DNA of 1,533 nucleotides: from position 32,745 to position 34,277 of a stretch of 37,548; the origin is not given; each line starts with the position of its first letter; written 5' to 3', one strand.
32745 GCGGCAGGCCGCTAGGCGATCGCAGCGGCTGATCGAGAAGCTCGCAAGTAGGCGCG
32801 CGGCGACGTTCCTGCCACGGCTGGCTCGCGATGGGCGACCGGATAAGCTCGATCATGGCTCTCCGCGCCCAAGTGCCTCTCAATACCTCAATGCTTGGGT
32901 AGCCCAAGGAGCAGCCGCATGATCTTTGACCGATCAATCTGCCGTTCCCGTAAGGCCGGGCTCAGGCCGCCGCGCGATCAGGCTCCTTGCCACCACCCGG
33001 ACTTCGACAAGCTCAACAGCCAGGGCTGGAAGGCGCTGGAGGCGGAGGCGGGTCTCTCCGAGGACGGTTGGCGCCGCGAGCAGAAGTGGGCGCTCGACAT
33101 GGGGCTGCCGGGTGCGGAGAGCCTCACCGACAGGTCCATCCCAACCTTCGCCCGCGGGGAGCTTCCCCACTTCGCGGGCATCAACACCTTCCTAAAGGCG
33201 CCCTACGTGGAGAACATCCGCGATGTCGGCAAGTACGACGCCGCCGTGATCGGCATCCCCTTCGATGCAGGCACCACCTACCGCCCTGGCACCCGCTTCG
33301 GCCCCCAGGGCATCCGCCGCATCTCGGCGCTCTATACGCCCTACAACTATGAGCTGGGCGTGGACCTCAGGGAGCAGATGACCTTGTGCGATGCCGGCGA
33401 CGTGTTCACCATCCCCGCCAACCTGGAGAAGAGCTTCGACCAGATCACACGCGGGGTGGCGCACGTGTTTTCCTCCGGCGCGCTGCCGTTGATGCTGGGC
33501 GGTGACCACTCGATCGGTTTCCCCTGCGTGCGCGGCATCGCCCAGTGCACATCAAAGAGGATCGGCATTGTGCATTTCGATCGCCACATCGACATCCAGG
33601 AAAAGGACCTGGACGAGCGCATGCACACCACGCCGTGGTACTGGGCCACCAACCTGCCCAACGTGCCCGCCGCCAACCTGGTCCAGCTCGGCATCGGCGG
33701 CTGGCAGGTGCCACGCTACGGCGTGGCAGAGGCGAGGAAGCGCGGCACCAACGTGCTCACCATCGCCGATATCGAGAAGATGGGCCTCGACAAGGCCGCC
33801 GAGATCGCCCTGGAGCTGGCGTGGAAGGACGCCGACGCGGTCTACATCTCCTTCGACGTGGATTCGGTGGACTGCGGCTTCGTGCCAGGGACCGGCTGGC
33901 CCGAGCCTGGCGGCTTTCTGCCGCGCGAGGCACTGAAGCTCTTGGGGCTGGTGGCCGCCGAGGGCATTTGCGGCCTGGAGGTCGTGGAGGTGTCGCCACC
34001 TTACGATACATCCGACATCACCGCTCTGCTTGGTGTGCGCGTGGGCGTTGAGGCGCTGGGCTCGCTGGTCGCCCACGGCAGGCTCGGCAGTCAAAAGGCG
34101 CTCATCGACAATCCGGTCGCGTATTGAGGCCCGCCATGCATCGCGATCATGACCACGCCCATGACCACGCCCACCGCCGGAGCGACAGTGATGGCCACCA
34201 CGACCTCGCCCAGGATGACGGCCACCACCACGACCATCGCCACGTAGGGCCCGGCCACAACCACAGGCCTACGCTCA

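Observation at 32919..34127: Long-form arginase-fold enzyme as candidate guanidine (or guanidino-compound) hydrolase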

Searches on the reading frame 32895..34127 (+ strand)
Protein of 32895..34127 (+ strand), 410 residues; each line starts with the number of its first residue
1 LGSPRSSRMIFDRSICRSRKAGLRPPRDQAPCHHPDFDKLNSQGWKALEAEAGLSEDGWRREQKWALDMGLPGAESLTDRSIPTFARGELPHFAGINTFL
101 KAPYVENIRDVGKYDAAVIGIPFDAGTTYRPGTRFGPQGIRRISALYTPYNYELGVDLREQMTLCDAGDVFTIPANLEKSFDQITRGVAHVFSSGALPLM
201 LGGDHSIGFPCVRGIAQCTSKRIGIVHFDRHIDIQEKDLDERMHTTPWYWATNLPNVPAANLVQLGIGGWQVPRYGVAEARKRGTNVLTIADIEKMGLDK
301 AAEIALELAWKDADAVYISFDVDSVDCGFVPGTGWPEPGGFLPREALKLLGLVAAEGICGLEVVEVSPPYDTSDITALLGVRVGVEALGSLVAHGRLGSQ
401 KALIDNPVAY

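Call 3: search_protein_families(library=pfam, proteins=[window:32895-34127:+], max_evalue=0.01)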
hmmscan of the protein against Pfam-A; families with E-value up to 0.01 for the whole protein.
window:32895-34127:+ (410 aa): 1 family
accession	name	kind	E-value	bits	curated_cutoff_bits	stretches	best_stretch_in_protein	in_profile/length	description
PF00491.26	Arginase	-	2.8e-74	250.5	22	1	115-387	2-277/280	Arginase family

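Call 4: search_protein_families(library=ncbifam, proteins=[window:32895-34127:+], max_evalue=0.01)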
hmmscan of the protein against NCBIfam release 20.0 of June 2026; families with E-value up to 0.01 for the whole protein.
window:32895-34127:+ (410 aa): 5 families
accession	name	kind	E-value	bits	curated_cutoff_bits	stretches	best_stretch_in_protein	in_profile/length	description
NF002564.0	PRK02190.1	subfamily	1.3e-60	205.2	302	1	91-391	13-301/307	agmatinase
TIGR01230.1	agmatinase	equivalog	1e-46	159.8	174.3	1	115-388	14-273/275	agmatinase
TIGR01227.1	hutG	equivalog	2.9e-37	128.5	229.15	1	111-383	32-301/307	formimidoylglutamase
TIGR01229.1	rocF_arginase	equivalog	6e-26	91.5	227.6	1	118-374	2-279/300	arginase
NF010347.0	PRK13775.1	equivalog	2.4e-13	50.1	381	1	115-379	50-315/331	formimidoylglutamase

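Call 5: search_solved_structures(query=window:32895-34127:+, max_evalue=1e-10, show_alignments=3)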
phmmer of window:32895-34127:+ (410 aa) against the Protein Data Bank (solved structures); distinct sequences matched with E-value up to 1e-10: 63 (the best 60 are shown).
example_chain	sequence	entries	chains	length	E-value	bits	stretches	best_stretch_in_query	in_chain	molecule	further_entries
7esr_A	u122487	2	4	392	8.8e-164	548.3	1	42-398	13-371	Probable agmatinase 2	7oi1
9fek_A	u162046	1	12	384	1e-155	521.7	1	38-401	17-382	Putative agmatinase 2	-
3nio_A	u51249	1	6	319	4e-50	173.8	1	87-388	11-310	Guanidinobutyrase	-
1gq6_A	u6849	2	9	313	3.7e-48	167.4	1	91-389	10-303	PROCLAVAMINATE AMIDINO HYDROLASE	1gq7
3nip_A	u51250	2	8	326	6.2e-44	153.5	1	87-390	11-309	3-guanidinopropionase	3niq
1wog_A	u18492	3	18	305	8.2e-39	136.6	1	90-391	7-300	agmatinase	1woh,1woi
8ryi_C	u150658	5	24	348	2.6e-36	128.4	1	94-394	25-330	Arginase family protein | metformin hydrolase subunit B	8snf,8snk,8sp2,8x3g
8snf_D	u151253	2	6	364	1.2e-35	126.1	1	94-391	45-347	metformin hydrolase subunit A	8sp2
4dz4_A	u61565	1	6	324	1.7e-35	125.7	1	92-387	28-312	Agmatinase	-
8ryi_B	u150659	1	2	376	2e-35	125.4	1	94-391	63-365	Agmatinase family protein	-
8x3g_A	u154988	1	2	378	4e-35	124.4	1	94-391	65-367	Agmatinase family protein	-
8snk_I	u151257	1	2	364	5.7e-35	123.9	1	94-391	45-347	metformin hydrolase subunit A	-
7lol_A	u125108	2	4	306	7.9e-32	113.6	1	114-388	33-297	Agmatinase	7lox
7lba_A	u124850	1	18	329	1e-31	113.2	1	114-388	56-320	Agmatinase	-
3pzl_A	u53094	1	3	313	7.3e-28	100.5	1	113-380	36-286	Agmatine ureohydrolase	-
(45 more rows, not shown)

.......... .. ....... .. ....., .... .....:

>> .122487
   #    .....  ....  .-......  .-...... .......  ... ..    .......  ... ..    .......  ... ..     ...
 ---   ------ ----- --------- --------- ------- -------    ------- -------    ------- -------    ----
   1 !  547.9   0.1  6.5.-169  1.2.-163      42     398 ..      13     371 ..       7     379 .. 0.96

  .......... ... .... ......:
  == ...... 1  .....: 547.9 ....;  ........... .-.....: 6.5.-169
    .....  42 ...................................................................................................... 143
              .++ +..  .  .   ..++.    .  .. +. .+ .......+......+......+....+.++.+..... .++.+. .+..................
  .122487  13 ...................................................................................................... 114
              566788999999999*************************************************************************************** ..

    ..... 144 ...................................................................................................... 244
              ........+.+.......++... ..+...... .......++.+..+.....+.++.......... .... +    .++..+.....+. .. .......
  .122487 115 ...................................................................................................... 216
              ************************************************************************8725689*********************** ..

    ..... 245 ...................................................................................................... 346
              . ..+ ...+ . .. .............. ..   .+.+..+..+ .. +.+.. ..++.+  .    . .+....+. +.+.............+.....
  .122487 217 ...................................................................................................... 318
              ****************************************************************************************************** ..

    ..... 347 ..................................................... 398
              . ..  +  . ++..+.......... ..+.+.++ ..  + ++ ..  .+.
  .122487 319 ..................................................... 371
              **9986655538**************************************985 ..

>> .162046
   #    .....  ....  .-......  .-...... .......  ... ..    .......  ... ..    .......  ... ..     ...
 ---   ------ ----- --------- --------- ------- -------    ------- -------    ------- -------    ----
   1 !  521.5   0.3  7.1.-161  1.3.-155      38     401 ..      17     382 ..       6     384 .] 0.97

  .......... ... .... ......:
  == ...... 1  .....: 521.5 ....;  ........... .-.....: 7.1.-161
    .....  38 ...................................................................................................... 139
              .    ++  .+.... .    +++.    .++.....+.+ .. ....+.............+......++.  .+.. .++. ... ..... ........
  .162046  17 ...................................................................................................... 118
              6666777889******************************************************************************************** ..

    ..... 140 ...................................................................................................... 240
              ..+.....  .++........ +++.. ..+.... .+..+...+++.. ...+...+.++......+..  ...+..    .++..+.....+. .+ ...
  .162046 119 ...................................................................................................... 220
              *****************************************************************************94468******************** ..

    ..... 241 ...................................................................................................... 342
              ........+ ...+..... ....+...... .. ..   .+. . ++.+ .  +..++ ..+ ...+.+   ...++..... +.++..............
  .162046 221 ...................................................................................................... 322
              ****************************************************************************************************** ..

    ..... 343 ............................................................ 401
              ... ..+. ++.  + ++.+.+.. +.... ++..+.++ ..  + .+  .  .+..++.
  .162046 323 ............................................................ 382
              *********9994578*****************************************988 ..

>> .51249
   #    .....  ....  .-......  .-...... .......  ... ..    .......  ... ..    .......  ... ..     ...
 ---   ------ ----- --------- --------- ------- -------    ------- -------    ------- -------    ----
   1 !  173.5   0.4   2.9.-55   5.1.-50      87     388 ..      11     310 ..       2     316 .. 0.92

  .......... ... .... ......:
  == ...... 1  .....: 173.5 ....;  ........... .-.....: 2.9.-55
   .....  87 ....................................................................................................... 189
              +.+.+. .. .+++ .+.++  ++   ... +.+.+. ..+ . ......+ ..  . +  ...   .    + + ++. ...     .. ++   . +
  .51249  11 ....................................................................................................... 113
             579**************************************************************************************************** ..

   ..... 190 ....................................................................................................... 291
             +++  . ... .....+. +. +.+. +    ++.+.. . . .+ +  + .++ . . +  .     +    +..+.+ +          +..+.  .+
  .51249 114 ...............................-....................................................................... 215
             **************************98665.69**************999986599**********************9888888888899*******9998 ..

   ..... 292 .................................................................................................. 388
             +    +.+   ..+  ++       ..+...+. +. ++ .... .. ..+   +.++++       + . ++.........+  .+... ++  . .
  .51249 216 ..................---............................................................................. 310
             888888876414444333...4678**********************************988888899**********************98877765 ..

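Call 11: find_homologous_proteins(query=window:32919-34127:+, max_evalue=1e-20)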
Query window:32919-34127:+ (402 aa): 5127 proteins with E <= 1e-20 among 8000 candidates; the best 120 are listed.
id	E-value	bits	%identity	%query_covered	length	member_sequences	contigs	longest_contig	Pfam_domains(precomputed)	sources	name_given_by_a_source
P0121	6.8e-244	827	91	97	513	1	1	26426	PF00491.27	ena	-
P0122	2.6e-242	822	87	100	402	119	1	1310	PF00491.27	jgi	jgi:agmatinase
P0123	1.3e-241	820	87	100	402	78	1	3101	PF00491.27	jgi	jgi:agmatinase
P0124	2.9e-241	818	87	100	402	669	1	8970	PF00491.27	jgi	jgi:agmatinase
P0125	5.3e-241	818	88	98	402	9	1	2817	PF00491.27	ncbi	-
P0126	7.7e-241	817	87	99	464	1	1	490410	PF00491.27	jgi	jgi:agmatinase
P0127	1.1e-240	816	87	100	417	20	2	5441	PF00491.27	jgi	jgi:agmatinase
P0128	6.4e-240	814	87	98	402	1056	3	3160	PF00491.27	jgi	jgi:agmatinase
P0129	1.4e-239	813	88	98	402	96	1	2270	PF00491.27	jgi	jgi:agmatinase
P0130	5.8e-238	808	84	100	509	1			PF00491.27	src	-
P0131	1.0e-237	807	86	99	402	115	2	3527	PF00491.27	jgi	jgi:agmatinase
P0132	6.6e-237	804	84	100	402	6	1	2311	PF00491.27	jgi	jgi:agmatinase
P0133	1.4e-236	803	85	100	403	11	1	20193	PF00491.27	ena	-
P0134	2.3e-236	802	85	100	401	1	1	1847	PF00491.27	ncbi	-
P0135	2.9e-236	802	86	98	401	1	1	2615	PF00491.27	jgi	jgi:agmatinase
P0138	2.1e-235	799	86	98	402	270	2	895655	PF00491.27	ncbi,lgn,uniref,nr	ncbi:MAG: agmatinase [Mesorhizobium sp.]|uniref:agmatinase family protein n=1 Tax=Mesorhizobium sp. 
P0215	2.4e-221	753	82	98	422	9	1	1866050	PF00491.27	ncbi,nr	ncbi:SpeB, Arginase/agmatinase/formimionoglutamate hydrolase, arginase family protein [Stappia sp. 2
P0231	1.3e-218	744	78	99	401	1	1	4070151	PF00491.27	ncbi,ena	-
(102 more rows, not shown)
